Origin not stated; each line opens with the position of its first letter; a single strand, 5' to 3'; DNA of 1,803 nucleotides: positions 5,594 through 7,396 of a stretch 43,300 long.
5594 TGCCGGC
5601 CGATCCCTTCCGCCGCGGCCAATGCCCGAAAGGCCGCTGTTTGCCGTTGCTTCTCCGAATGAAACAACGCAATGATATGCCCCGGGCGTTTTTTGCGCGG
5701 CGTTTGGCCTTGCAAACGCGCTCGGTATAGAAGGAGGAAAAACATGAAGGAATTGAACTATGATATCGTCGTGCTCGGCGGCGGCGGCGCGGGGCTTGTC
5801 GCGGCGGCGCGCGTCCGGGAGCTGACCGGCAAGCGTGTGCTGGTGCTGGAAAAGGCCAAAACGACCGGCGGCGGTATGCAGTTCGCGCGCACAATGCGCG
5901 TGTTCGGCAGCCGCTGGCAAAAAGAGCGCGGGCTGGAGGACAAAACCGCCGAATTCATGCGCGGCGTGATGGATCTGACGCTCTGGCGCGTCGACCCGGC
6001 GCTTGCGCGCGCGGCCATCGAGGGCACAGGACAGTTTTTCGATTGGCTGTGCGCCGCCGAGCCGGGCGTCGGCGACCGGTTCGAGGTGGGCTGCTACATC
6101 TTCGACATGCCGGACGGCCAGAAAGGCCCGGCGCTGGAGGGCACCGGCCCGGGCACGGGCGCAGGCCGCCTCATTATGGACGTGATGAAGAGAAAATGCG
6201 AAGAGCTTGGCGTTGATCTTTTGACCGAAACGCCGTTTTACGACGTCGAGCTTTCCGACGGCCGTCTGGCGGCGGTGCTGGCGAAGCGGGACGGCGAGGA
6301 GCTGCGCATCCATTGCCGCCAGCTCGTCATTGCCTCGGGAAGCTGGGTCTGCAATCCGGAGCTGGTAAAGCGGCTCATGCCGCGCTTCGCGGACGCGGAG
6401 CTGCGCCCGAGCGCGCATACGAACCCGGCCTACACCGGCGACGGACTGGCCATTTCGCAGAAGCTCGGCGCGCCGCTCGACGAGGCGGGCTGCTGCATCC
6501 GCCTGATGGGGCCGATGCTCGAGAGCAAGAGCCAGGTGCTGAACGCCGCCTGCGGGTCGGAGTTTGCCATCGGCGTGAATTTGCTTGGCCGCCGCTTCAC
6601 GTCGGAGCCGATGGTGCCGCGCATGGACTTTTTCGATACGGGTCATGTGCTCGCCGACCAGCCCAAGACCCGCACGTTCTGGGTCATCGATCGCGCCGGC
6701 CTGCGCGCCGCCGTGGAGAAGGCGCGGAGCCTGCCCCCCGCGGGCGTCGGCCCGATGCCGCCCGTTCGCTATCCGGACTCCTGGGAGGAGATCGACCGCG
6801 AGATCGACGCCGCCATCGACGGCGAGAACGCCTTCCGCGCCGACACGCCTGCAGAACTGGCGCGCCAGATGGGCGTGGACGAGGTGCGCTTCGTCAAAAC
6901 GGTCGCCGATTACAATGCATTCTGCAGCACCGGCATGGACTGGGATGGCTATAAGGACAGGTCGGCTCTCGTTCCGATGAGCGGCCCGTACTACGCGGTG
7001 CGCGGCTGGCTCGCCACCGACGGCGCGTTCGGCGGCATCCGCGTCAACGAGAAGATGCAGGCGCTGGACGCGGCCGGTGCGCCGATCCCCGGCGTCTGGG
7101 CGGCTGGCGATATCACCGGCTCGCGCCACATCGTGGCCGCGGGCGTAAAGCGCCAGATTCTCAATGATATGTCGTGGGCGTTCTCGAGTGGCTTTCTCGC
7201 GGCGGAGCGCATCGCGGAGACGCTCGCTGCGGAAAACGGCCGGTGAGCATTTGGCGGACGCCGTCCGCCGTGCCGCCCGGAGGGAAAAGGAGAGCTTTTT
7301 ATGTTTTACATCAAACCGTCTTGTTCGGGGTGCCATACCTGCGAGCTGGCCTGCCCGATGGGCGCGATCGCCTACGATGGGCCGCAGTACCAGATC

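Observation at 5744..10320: Three-gene reductase module: FAD flavoprotein, ferredoxin-fused FAD flavoprotein and a translationally coupled GltD/NfnB-like NAD(P)H subunit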

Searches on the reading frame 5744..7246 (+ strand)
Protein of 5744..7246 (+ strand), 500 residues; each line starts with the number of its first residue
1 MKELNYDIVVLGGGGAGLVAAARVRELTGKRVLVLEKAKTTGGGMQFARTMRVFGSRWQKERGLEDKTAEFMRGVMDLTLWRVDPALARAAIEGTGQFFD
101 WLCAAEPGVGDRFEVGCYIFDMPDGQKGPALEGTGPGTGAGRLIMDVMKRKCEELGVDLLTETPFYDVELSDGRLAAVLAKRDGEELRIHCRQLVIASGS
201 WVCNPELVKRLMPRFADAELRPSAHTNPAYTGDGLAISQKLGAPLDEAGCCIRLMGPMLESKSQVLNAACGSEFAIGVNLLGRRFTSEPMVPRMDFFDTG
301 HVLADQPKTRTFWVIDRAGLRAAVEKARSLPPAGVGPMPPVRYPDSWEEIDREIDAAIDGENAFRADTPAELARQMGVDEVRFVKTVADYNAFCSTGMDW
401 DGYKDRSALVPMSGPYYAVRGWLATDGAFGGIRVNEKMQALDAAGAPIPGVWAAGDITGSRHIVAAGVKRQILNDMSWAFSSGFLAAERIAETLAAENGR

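Call 7: search_protein_families(library=pfam, proteins=[window:5744-7246:+], max_evalue=0.01)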
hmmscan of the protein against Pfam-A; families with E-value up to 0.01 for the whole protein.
window:5744-7246:+ (500 aa): 9 families
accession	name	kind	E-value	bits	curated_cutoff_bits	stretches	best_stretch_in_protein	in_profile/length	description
PF00890.30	FAD_binding_2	-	7.6e-37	127.9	20.4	1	7-462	1-404/414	FAD binding domain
PF07992.20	Pyr_redox_2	-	1.9e-10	41.1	26.1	1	6-205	1-114/291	Pyridine nucleotide-disulphide oxidoreductase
PF01266.30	DAO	-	3.4e-10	40.4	27.9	1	7-215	1-217/353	FAD dependent oxidoreductase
PF03486.20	HI0933_like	-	9.5e-10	38.8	50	1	7-42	2-36/244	HI0933-like protein Rossmann domain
PF13450.12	NAD_binding_8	-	2.2e-06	28.3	21.9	1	10-46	1-36/68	NAD(P)-binding Rossmann-like domain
PF12831.13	FAD_oxidored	-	2.2e-06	27.7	27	1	7-199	1-145/416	FAD dependent oxidoreductase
PF01946.23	Thi4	-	0.00016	21.4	26.2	1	5-46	17-58/235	Thi4 family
PF13738.12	Pyr_redox_3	-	0.00031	20.5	30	1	9-62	1-54/305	Pyridine nucleotide-disulphide oxidoreductase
PF01494.25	FAD_binding_3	-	0.003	17.3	22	0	6-200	2-159/349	FAD binding domain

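Call 8: search_protein_families(library=ncbifam, proteins=[window:5744-7246:+], max_evalue=0.01)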
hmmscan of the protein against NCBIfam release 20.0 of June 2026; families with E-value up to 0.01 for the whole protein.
window:5744-7246:+ (500 aa): 69 families (the best 25 are shown)
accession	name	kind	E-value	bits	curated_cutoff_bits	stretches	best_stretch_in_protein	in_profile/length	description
NF053717.1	VnlPnlRedVprA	equivalog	1.7e-47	162.4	600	1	2-457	3-445/481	vinyl phenol reductase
TIGR01813.1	flavo_cyto_c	subfamily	4.2e-41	141.1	285.45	1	7-462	1-422/444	flavocytochrome c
NF006130.0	PRK08274.1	equivalog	1.4e-38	132.9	369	1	3-460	3-431/467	FAD-dependent tricarballylate dehydrogenase TcuA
NF009478.0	PRK12844.1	equivalog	1.1e-35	123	789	2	141-492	209-550/559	3-ketosteroid-delta-1-dehydrogenase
NF005510.0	PRK07121.1-3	subfamily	5.3e-28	98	481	3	136-354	174-369/492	FAD-binding protein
NF005064.0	PRK06481.1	equivalog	5.9e-28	97.8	542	2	5-290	61-333/506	flavocytochrome c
NF004789.0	PRK06134.1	subfamily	2.9e-27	95.5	747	3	366-491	429-568/581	FAD-dependent oxidoreductase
NF009477.0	PRK12843.1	equivalog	2.2e-25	89.1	758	3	150-249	229-325/578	FAD-dependent oxidoreductase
NF009473.0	PRK12835.1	subfamily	1.5e-24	86.4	837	2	142-496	213-572/585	FAD-binding protein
NF005512.0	PRK07121.1-5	subfamily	9.7e-24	83.7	812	3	362-460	361-460/489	FAD-binding protein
NF005511.0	PRK07121.1-4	equivalog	1.5e-23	83.1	466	2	174-456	250-509/553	FAD-binding protein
NF005882.1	PRK07843.1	equivalog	1.7e-23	82.9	788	2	140-459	200-519/547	3-oxosteroid 1-dehydrogenase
NF005508.0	PRK07121.1-1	equivalog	4.5e-22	78.3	537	3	137-316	170-345/497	FAD-binding protein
NF009476.0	PRK12839.1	equivalog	1.9e-20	72.6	940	3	367-494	428-568/572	FAD-dependent oxidoreductase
NF053676.1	4oxCHCAChcC1Cy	equivalog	9.4e-20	70.5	1000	2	5-100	1-96/528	4-oxocyclohexanecarboxylate 2-dehydrogenase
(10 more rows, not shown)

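Call 48: find_homologous_proteins(query=window:5744-7246:+, max_evalue=1e-20)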
Query window:5744-7246:+ (500 aa): 270 proteins with E <= 1e-20 among 8000 candidates; the best 120 are listed.
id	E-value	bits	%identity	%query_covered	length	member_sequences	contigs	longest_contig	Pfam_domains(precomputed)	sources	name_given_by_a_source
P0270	0.0e+0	1143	100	100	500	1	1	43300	PF01266.31,PF13450.13,PF00890.31,PF07992.21,PF03486.21,PF12831.14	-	-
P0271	5.1e-255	865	75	99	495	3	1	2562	PF01266.31,PF13450.13,PF00890.31,PF07992.21,PF03486.21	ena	-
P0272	1.7e-252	857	73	99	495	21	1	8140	PF01266.31,PF13450.13,PF00890.31,PF07992.21,PF03486.21,PF12831.14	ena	-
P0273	2.7e-212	724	64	99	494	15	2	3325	PF01266.31,PF00890.31,PF07992.21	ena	-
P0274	4.3e-188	644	60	99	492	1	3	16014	PF01266.31,PF13450.13,PF00890.31,PF07992.21,PF03486.21,PF12831.14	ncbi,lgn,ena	-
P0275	1.8e-167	576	51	95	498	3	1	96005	PF01266.31,PF00890.31,PF07992.21,PF03486.21,PF12831.14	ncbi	-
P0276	9.8e-157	541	51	93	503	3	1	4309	PF01266.31,PF00890.31,PF07992.21,PF03486.21,PF12831.14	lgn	-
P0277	8.2e-153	528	49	99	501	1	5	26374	PF01266.31,PF00890.31,PF07992.21,PF03486.21,PF12831.14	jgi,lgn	jgi:fumarate reductase flavoprotein subunit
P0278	4.2e-147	509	49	99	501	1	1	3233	PF01266.31,PF13450.13,PF00890.31,PF07992.21,PF03486.21,PF12831.14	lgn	-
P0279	4.8e-147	509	51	97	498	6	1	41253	PF01266.31,PF13450.13,PF00890.31,PF07992.21,PF03486.21,PF12831.14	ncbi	ncbi:MAG: FAD-binding protein [Oscillospiraceae bacterium]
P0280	1.2e-146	508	50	99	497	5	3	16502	PF01266.31,PF00890.31,PF07992.21,PF03486.21,PF12831.14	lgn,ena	-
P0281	1.2e-145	504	49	97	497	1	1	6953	PF01266.31,PF13450.13,PF00890.31,PF07992.21,PF03486.21,PF12831.14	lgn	-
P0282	1.9e-145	504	50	99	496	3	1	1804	PF01266.31,PF00890.31,PF07992.21,PF03486.21,PF12831.14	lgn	-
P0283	9.8e-145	501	48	100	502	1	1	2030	PF01266.31,PF00890.31,PF07992.21,PF03486.21,PF12831.14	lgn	-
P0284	2.8e-144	500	50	99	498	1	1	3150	PF01946.24,PF01266.31,PF00890.31,PF07992.21,PF03486.21,PF12831.14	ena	-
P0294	1.9e-139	484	48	99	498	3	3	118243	PF01266.31,PF00890.31,PF07992.21,PF03486.21,PF12831.14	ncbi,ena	-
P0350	1.9e-127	444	45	98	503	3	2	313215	PF01266.31,PF13450.13,PF00890.31,PF07992.21,PF03486.21,PF12831.14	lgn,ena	-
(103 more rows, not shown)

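Call 49: find_encoding_contigs(protein=P0275, flank=7000, max_places=1)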
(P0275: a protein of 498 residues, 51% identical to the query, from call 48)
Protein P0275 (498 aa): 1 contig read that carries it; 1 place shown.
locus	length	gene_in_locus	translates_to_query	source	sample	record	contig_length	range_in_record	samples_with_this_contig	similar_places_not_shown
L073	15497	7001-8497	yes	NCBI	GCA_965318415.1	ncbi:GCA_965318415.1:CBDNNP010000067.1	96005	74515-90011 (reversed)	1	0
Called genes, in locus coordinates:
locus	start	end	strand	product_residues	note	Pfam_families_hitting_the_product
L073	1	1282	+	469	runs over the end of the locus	PF13786:DUF4179, PF18705:DUF5643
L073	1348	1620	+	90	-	PF01337:Barstar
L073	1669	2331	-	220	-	PF01510:Amidase_2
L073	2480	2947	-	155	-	PF22381:Staph_reg_Sar_Rot (weak), PF13463:HTH_27 (faint), PF12802:MarR_2, PF01047:MarR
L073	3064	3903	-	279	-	PF02645:DegV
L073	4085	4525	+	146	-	PF01638:HxlR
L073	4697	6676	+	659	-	PF00724:Oxidored_FMN, PF00890:FAD_binding_2, PF01266:DAO (weak), PF03486:HI0933_like, PF07992:Pyr_redox_2, PF12831:FAD_oxidored, PF13450:NAD_binding_8, PF00070:Pyr_redox, +3 more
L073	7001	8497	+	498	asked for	PF00890:FAD_binding_2, PF03486:HI0933_like (faint), PF07992:Pyr_redox_2 (weak), PF12831:FAD_oxidored, PF01266:DAO (weak)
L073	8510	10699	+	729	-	PF04879:Molybdop_Fe4S4, PF00384:Molybdopterin, PF01568:Molydop_binding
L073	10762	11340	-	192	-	PF12804:NTP_transf_3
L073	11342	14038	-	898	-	PF00395:SLH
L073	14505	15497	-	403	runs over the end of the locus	PF00465:Fe-ADH, PF13685:Fe-ADH_2 (weak), PF25137:ADH_Fe_C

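Call 50: find_encoding_contigs(protein=P0294, flank=7000, max_places=1)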
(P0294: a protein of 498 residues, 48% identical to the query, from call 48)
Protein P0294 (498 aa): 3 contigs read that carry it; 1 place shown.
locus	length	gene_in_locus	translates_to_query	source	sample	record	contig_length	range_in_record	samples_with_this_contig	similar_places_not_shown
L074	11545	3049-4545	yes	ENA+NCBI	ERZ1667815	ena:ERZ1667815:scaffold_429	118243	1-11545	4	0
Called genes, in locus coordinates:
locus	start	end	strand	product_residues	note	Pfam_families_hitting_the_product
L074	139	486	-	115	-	PF14198:TnpV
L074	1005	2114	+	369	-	PF03600:CitMHS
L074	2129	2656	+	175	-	PF10263:SprT-like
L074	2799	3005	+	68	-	PF02681:DUF212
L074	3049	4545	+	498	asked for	PF00890:FAD_binding_2, PF03486:HI0933_like (faint), PF07992:Pyr_redox_2 (weak), PF12831:FAD_oxidored, PF01266:DAO (weak)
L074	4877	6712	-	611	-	PF14566:PTPlike_phytase, PF22784:PTP-SAK (weak), PF22785:Tc-R-P, PF00753:Lactamase_B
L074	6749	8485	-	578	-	PF02872:5_nucleotid_C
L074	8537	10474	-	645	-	PF00149:Metallophos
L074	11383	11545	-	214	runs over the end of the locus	PF04542:Sigma70_r2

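Call 51: find_encoding_contigs(protein=P0350, flank=7000, max_places=1)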
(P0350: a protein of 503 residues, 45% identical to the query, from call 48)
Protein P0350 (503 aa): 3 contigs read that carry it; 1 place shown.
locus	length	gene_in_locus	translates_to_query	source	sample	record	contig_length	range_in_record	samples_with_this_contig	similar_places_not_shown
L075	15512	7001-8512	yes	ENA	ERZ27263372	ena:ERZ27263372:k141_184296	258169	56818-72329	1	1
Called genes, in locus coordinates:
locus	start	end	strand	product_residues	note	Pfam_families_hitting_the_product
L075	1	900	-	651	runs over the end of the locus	PF01496:V_ATPase_I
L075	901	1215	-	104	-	-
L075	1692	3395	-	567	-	PF00682:HMGL-like, PF22615:IPMS_D2, PF08502:LeuA_dimer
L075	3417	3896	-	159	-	-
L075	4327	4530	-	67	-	PF13443:HTH_26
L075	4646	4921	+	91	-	-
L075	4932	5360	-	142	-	-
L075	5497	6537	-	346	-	PF01183:Glyco_hydro_25, PF01473:Choline_bind_1 (faint), PF19127:Choline_bind_3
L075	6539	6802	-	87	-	PF16079:Phage_holin_5_2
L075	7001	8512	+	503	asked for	PF00890:FAD_binding_2, PF01266:DAO (faint), PF03486:HI0933_like (faint), PF07992:Pyr_redox_2 (weak), PF12831:FAD_oxidored, PF13450:NAD_binding_8 (faint)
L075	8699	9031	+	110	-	PF12675:DUF3795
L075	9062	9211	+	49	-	-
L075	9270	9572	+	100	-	-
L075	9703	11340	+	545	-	PF00089:Trypsin, PF13365:Trypsin_2, PF00595:PDZ, PF13180:PDZ_2, PF17820:PDZ_6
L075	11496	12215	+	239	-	-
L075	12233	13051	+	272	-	-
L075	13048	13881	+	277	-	-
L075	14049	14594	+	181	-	PF04892:VanZ-LLP1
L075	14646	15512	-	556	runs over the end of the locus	PF14697:Fer4_21 (weak), PF00037:Fer4 (weak), PF00890:FAD_binding_2 (weak), PF01266:DAO (faint), PF00890:FAD_binding_2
